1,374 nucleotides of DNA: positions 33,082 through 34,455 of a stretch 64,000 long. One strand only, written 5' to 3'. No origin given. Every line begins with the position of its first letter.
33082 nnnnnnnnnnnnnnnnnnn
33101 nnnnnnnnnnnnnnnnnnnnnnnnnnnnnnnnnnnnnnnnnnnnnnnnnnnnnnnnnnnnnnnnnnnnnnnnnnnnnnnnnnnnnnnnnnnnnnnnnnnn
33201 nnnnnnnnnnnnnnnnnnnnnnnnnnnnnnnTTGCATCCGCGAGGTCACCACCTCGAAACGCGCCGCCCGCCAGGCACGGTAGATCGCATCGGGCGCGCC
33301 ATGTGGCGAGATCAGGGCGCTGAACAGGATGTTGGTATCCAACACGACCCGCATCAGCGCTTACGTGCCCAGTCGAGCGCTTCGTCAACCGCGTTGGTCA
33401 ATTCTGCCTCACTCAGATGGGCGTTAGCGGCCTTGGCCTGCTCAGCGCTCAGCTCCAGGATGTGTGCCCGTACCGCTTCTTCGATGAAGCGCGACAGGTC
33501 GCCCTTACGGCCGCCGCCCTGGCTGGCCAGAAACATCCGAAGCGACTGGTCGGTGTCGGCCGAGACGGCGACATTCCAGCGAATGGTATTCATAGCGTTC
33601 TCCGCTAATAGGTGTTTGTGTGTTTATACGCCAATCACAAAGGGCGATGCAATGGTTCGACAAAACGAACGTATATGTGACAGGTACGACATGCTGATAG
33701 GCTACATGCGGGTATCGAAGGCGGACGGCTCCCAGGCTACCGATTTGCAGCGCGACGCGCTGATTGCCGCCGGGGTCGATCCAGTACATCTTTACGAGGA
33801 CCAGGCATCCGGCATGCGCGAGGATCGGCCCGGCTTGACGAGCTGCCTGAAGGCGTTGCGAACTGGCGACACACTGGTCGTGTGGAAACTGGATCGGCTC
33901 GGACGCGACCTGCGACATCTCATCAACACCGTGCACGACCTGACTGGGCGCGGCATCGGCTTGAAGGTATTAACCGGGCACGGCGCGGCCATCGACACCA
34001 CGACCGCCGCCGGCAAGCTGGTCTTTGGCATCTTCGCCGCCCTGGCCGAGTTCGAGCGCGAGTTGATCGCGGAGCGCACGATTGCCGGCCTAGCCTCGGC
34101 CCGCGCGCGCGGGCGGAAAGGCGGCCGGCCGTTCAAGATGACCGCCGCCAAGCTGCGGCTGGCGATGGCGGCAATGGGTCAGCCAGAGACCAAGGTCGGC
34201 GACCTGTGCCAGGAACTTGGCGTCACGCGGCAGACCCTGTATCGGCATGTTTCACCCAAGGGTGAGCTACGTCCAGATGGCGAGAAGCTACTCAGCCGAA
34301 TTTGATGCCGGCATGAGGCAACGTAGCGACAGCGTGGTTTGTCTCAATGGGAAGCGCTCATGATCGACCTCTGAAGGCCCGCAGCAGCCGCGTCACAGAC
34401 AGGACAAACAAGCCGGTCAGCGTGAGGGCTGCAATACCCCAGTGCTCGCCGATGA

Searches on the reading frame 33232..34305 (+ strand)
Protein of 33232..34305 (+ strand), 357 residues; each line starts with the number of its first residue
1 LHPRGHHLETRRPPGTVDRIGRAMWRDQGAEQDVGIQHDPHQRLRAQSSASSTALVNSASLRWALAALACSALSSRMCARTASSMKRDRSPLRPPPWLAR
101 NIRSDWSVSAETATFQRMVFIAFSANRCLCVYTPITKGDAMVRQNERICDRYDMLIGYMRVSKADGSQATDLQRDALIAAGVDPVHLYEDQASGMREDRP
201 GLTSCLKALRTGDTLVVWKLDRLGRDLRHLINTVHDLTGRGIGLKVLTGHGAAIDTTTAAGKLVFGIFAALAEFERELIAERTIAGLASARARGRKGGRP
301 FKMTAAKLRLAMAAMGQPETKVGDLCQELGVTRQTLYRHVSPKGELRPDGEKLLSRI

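Call 45: search_protein_families(library=pfam, proteins=[window:33232-34305:+], max_evalue=0.001)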
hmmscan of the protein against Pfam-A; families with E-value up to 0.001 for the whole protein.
window:33232-34305:+ (357 aa): 1 family
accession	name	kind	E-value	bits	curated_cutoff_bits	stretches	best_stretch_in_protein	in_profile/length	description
PF00239.26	Resolvase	-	1e-42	146.1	23.3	1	156-295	2-144/145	Resolvase, N terminal domain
